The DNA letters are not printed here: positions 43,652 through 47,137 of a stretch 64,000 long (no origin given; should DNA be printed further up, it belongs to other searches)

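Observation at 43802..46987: Secreted fusion of a nitrilase-superfamily C-N hydrolase to a GH20-like hexosaminidase domain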

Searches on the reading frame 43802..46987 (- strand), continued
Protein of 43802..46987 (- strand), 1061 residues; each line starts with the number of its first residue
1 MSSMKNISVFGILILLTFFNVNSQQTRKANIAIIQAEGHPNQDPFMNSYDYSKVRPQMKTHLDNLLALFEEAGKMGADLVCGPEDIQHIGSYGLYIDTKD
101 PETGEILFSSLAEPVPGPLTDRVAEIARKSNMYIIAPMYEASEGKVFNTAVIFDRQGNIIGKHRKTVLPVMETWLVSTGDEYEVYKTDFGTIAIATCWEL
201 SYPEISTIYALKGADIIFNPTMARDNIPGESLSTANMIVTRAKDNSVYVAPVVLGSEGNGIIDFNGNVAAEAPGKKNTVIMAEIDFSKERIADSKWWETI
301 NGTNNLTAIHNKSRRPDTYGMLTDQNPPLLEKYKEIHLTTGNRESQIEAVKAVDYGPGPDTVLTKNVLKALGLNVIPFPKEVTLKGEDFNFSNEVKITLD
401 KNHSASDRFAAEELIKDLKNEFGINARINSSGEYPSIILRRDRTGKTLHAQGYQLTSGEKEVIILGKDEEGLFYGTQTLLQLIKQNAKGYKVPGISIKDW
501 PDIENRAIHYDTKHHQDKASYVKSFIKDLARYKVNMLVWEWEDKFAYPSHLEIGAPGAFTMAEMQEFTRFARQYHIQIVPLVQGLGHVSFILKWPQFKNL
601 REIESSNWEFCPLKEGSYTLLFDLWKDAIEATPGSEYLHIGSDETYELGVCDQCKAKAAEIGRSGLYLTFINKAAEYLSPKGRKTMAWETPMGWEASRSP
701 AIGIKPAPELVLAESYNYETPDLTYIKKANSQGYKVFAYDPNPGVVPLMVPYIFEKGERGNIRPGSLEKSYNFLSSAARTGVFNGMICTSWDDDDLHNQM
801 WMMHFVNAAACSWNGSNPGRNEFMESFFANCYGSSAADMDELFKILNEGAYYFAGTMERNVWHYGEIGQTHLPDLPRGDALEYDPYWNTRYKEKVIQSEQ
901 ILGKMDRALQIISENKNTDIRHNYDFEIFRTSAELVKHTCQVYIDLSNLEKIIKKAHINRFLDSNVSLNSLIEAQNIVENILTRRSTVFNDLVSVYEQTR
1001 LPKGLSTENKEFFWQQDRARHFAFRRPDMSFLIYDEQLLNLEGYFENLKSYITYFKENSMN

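Call 13: find_encoding_contigs(protein=P0025, flank=10000, max_places=3)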
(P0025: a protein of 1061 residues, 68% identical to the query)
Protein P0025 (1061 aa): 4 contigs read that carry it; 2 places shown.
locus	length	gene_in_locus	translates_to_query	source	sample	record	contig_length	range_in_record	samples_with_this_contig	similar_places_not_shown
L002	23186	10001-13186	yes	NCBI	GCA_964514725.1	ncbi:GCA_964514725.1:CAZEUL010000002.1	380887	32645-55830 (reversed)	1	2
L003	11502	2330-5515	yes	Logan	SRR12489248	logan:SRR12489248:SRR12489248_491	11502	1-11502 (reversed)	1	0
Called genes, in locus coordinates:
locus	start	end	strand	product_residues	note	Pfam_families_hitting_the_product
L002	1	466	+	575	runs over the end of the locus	PF12741:SusD-like, PF12771:SusD-like_2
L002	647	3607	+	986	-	PF02449:Glyco_hydro_42, PF08532:Glyco_hydro_42M (faint)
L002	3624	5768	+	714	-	PF02838:Glyco_hydro_20b, PF00728:Glyco_hydro_20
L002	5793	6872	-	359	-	PF02746:MR_MLE_N, PF13378:MR_MLE_C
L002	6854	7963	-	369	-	PF00155:Aminotran_1_2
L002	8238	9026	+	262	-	PF08220:HTH_DeoR, PF08279:HTH_11, PF00455:DeoRC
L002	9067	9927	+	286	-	PF00892:EamA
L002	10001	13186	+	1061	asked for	PF00795:CN_hydrolase, PF02838:Glyco_hydro_20b, PF00728:Glyco_hydro_20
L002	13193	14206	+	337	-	PF01208:URO-D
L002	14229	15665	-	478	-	PF01408:GFO_IDH_MocA, PF02894:GFO_IDH_MocA_C (weak), PF19051:GFO_IDH_MocA_C2, PF22725:GFO_IDH_MocA_C3, PF19051:GFO_IDH_MocA_C2 (weak)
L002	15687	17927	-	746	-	-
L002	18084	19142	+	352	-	PF05448:AXE1, PF01738:DLH, PF22244:GCE_fung (weak)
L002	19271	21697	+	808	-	PF02012:BNR (faint), PF14870:PSII_BNR (faint), PF15902:Sortilin-Vps10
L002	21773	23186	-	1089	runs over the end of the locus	PF17132:Glyco_hydro_106, PF02837:Glyco_hydro_2_N (weak), PF22666:Glyco_hydro_2_N2 (weak)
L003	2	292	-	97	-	?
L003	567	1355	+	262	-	PF08220:HTH_DeoR, PF08279:HTH_11, PF00455:DeoRC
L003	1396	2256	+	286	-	PF00892:EamA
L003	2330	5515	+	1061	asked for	PF00795:CN_hydrolase, PF02838:Glyco_hydro_20b, PF00728:Glyco_hydro_20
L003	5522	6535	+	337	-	PF01208:URO-D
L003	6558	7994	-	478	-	PF01408:GFO_IDH_MocA, PF02894:GFO_IDH_MocA_C (weak), PF19051:GFO_IDH_MocA_C2, PF22725:GFO_IDH_MocA_C3, PF19051:GFO_IDH_MocA_C2 (weak)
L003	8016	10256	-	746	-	-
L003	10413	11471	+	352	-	PF05448:AXE1, PF01738:DLH, PF22244:GCE_fung (weak)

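Call 30: search_protein_families(library=pfam, proteins=[L003:8016-10256:-], max_evalue=0.01)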
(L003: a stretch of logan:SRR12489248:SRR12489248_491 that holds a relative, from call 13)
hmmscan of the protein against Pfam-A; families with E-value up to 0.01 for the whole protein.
L003:8016-10256:- (746 aa): 1 family
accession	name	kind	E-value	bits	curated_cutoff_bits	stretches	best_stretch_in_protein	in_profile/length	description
PF13229.12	Beta_helix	-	0.0075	16.3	25.9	0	222-418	2-156/158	Right handed beta helix region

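Call 54: predict_structure(alignment_id=A1)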
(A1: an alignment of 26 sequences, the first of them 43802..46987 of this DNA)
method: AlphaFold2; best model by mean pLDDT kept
length: 1061 residues; sequences in the alignment: 26
mean_pLDDT: 70.1   pTM: 0.56
mean pLDDT of the five models: 70.1, 69.0, 67.0, 65.4, 60.7
residues with pLDDT >= 90: 161; 70-90: 479; 50-70: 202; < 50: 219
segments of 3 or more residues with pLDDT < 50: 1-3, 15-26, 93-95, 166-181, 291-341, 345-365, 512-517, 543-557, 585-593, 604-608, 644-647, 716-719, 743-747, 792-797, 857-869, 879-882, 999-1031
pLDDT, mean of each block of 10 residues (from residue 1): 54 47 53 80 68 80 91 92 79 58 75 87 94 90 77 91 54 30 74 70 59 76 54 62 69 66 78 81 73 40 33 32 39 39 47 36 54 75 86 90 88 93 88 88 74 91 92 92 85 90 83 53 78 83 42 44 84 91 53 57 50 72 81 86 50 74 77 87 82 61 80 61 78 84 50 58 70 77 80 47 74 61 77 81 86 61 38 61 63 86 95 83 75 87 89 84 86 93 83 61 33 29 33 57 86 80 53
secondary structure, 60 per line:
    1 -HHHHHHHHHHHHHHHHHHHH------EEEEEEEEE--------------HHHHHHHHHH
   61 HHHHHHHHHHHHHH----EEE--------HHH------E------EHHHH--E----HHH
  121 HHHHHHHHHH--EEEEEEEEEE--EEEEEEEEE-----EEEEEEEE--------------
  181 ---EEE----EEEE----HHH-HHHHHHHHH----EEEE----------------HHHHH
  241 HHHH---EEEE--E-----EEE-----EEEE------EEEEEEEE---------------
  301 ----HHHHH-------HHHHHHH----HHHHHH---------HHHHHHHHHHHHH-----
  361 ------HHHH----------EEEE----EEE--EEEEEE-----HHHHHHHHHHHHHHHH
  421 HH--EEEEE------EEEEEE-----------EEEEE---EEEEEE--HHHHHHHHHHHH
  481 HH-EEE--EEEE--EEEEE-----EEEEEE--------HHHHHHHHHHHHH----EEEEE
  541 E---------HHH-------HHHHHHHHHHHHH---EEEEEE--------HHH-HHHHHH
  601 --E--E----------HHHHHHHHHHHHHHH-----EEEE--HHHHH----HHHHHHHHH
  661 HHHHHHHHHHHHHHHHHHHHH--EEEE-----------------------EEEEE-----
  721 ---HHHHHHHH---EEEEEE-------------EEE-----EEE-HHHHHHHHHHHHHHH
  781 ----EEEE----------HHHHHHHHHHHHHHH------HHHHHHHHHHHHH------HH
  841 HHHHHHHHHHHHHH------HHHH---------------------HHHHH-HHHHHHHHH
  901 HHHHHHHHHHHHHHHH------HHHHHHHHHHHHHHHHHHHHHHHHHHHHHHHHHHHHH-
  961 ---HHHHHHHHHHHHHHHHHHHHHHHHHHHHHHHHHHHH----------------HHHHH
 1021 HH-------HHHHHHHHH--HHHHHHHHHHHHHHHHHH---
elements in order (helices of 4 or more, strands of 3 or more residues): H2-21 E28-36 H51-74 E79-81 H107-110 H118-130 E133-142 E145-153 E159-166 E184-186 E191-194 H203-211 E216-219 H236-244 E248-251 E260-262 E268-271 E278-285 H305-309 H317-323 H328-333 H343-355 H367-370 E381-384 E389-391 E394-399 H405-422 E425-429 E436-441 E453-457 E461-466 H469-482 E484-486 E489-492 E495-499 E505-510 H519-531 E536-541 H561-573 E577-582 H595-600 H617-631 E637-640 H643-647 H652-681 E684-687 E711-715 H724-731 E735-740 E754-756 E762-764 H766-780 E785-788 H799-813 H820-832 H839-854 H861-864 H886-890 H892-916 H923-959 H964-999 H1016-1022 H1030-1038 H1041-1058
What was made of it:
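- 43805..44587 (-): C-terminal all-helical domain (residues ~801-1061). It has no Pfam family and is also present in the standalone ~725-aa GH20 orthologues. DSSP of the model shows long helices at 892-916, 923-959, 964-999 and 1041-1058 (call 54).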

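Call 59: fold_search(model_id=the predicted structure, library=pdb)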
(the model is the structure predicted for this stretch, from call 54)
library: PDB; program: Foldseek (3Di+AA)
matches with E <= 10: 1414; with E <= 0.001: 575
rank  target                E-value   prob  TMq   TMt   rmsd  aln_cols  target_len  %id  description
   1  6yhh_A                2.3e-22  1.00  0.37  0.57  12.3       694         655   17  X-ray Structure of Flavobacterium johnsoniae chitobiase (FjGH20) (released 2020-09-02)
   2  6q63_A                3.2e-22  1.00  0.34  0.47   5.9       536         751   19  BT0459 (released 2019-05-08)
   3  6k35_A                6.7e-22  1.00  0.34  0.54   5.8       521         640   20  Crystal structure of GH20 exo beta-N-acetylglucosaminidase from Vibrio harveyi in complex with NAG-thiazoline (released 2020-05-13)
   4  6ezr_A                2.9e-21  1.00  0.34  0.54   5.8       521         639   20  Crystal structure of GH20 Exo beta-N-Acetylglucosaminidase from Vibrio harveyi (released 2018-12-12)
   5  4pys_B                6.0e-21  1.00  0.33  0.68   5.2       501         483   19  The crystal structure of beta-N-acetylhexosaminidase from Bacteroides fragilis NCTC 9343 (released 2014-06-18)
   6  6ezt_A                6.3e-21  1.00  0.34  0.54   5.5       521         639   20  Crystal structure of GH20 Exo beta-N-Acetylglucosaminidase D437A inactive mutant from Vibrio harveyi (released 2018-12-12)
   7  4pys_A                1.4e-20  1.00  0.34  0.68   5.3       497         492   18  The crystal structure of beta-N-acetylhexosaminidase from Bacteroides fragilis NCTC 9343 (released 2014-06-18)
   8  7bwg_A                1.6e-20  1.00  0.31  0.64   7.5       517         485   20  A Glycoside Hydrolase Family 20 beta-N-Acetylglucosaminidase (released 2020-04-29)
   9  3rcn                  2.1e-20  1.00  0.34  0.63   5.5       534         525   20  Crystal Structure of Beta-N-Acetylhexosaminidase from Arthrobacter aurescens (released 2011-06-15)
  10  7dvb_D                3.3e-20  1.00  0.34  0.65   6.9       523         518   19  D335N variant of Bt4394 in complex with 6SO3-NAG-oxazoline intermediate (released 2022-01-19)
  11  8pxv_B                3.5e-20  1.00  0.34  0.55   5.5       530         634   18  Targeting extended blood antigens by Akkermansia muciniphila enzymes unveils a missing link for generating universal d (released 2024-02-28)
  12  7dup                  5.4e-20  1.00  0.34  0.64   6.4       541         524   20  Apo structure of wild type Bt4394, a GH20 family sulfoglycosidase (released 2022-01-19)
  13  7cbo                  6.0e-20  1.00  0.34  0.63   5.9       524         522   18  Crystal structure of beta-N-acetylhexosaminidase Am0868 from Akkermansia muciniphila in complex with GlcNAc (released 2020-08-12)
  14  8pxt_C                6.3e-20  1.00  0.34  0.54   6.6       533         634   18  Targeting extended blood antigens by Akkermansia muciniphila enzymes unveils a missing link for generating universal d (released 2024-02-28)
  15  3gh4                  7.3e-20  1.00  0.34  0.68   5.5       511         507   18  Crystal structure of beta-hexosaminidase from Paenibacillus sp. TS12 (released 2009-07-07)
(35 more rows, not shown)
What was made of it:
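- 45488..45871 (-): GH20b (GH20 domain 2) N-terminal alpha/beta domain, residues 373-500. Foldseek hits to GH20 structures (call 59).
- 44588..45487 (-): GH20 (beta/alpha)8 catalytic domain, residues ~501-800. HIGSDE motif with D643-E644 (45056-45061); R506. Foldseek E ~1e-22 to GH20 enzymes (call 59).
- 43805..44587 (-): GH84 structures align over about 700 columns of the model, longer than the ~500-540 columns of most GH20 hits, but at rmsd ~11 A (call 59).
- On Glycoside hydrolase family 20: Foldseek E ~1e-22 to FjGH20, BT0459, Vibrio harveyi GH20 and others (call 59).
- Closest known: GH20 beta-N-acetylhexosaminidases, especially the HexD-like Trichuris suis HEX-2. Different: Alignments to GH84 O-GlcNAcases are longer (about 700 columns) but loose (call 59).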

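Call 83: find_encoding_contigs(protein=P0087, flank=10000, max_places=2)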
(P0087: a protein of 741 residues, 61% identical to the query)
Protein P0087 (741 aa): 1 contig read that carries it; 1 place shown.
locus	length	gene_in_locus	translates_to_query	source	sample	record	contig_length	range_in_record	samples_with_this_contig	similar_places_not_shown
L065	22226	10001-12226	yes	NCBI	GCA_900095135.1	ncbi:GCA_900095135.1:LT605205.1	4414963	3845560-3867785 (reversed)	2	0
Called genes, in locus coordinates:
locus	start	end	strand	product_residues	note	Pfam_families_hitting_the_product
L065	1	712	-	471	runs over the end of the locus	PF00884:Sulfatase, PF01663:Phosphodiest (faint), PF02995:DUF229 (weak), PF16347:SGSH_C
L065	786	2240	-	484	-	PF00884:Sulfatase, PF01663:Phosphodiest (faint), PF16347:SGSH_C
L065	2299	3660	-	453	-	PF01408:GFO_IDH_MocA, PF22725:GFO_IDH_MocA_C3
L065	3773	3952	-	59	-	-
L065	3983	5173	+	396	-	PF20042:DUF6444 (weak), PF13005:zf-IS66 (weak), PF03050:DDE_Tnp_IS66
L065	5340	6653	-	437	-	PF01408:GFO_IDH_MocA, PF19051:GFO_IDH_MocA_C2, PF22725:GFO_IDH_MocA_C3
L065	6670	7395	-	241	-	PF06439:3keto-disac_hyd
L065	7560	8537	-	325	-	PF02585:PIG-L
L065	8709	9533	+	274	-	PF14294:DUF4372, PF01609:DDE_Tnp_1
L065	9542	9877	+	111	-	PF01609:DDE_Tnp_1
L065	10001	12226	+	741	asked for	PF02838:Glyco_hydro_20b, PF00728:Glyco_hydro_20, PF16126:DUF4838 (weak)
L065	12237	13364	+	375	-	PF04909:Amidohydro_2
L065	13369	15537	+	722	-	PF02065:Melibiase, PF01055:Glyco_hydro_31_2nd (weak)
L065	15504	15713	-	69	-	PF00455:DeoRC (weak)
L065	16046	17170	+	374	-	PF01380:SIS (weak)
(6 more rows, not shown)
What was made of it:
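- Tried and rejected: This looked promising in Proteiniphilum (call 83).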

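Call 84: find_encoding_contigs(protein=P0094, flank=10000, max_places=1)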
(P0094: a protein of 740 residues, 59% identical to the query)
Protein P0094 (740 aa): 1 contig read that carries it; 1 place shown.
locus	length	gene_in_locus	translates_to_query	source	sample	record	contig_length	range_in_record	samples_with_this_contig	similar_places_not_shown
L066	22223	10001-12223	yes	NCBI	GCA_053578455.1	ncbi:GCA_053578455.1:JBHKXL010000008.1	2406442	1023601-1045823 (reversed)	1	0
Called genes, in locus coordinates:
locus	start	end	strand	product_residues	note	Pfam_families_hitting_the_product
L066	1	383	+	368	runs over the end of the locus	PF04909:Amidohydro_2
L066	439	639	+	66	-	-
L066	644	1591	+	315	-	PF00294:PfkB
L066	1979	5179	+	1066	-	PF13715:CarbopepD_reg_2, PF07715:Plug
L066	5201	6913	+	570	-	PF12741:SusD-like, PF12771:SusD-like_2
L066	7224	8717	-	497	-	PF02449:Glyco_hydro_42 (weak), PF16116:DUF4832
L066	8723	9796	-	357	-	PF02746:MR_MLE_N, PF13378:MR_MLE_C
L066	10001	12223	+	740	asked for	PF02838:Glyco_hydro_20b, PF00728:Glyco_hydro_20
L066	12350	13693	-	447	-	PF01946:Thi4 (weak), PF00070:Pyr_redox (faint), PF00890:FAD_binding_2 (weak), PF01134:GIDA (weak), PF01494:FAD_binding_3 (weak), PF07992:Pyr_redox_2 (weak), PF12831:FAD_oxidored, PF12831:FAD_oxidored, +2 more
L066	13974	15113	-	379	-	PF04616:Glyco_hydro_43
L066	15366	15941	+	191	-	PF08281:Sigma70_r4_2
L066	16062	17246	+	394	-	PF04773:FecR, PF16344:FecR_C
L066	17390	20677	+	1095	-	PF13620:CarboxypepD_reg, PF13715:CarbopepD_reg_2, PF07715:Plug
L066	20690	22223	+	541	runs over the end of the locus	PF12741:SusD-like, PF12771:SusD-like_2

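Call 85: find_encoding_contigs(protein=P0112, flank=10000, max_places=1)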
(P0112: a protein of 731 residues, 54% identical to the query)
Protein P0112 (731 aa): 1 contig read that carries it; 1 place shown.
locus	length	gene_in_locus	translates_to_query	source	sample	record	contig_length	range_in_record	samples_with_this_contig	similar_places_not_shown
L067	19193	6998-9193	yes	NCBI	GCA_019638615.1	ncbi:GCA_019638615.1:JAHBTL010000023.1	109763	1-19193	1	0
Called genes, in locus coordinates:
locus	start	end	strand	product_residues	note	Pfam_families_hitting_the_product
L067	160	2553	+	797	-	PF02012:BNR (faint), PF13088:BNR_2 (faint), PF13810:DUF4185 (faint), PF15899:BNR_6 (faint), PF15902:Sortilin-Vps10 (weak)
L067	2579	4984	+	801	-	PF14870:PSII_BNR (faint), PF02012:BNR (faint), PF13088:BNR_2 (faint), PF25852:DUF6242_C (faint), PF15902:Sortilin-Vps10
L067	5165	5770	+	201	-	PF04542:Sigma70_r2, PF08281:Sigma70_r4_2, PF04545:Sigma70_r4 (weak)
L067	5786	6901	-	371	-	-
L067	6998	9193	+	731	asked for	PF02838:Glyco_hydro_20b, PF00728:Glyco_hydro_20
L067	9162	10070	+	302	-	PF01261:AP_endonuc_2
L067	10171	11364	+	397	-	PF04773:FecR, PF16344:FecR_C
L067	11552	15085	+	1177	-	PF16344:FecR_C (faint), PF07660:STN, PF13620:CarboxypepD_reg, PF13715:CarbopepD_reg_2, PF07715:Plug, PF00593:TonB_dep_Rec_b-barrel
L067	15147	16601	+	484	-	PF12771:SusD-like_2 (faint), PF14322:SusD-like_3, PF07980:SusD_RagB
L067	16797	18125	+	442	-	PF01979:Amidohydro_1, PF07969:Amidohydro_3 (weak)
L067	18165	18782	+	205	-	PF04542:Sigma70_r2 (weak), PF04297:UPF0122 (faint), PF08281:Sigma70_r4_2, PF04545:Sigma70_r4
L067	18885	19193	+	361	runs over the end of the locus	PF04909:Amidohydro_2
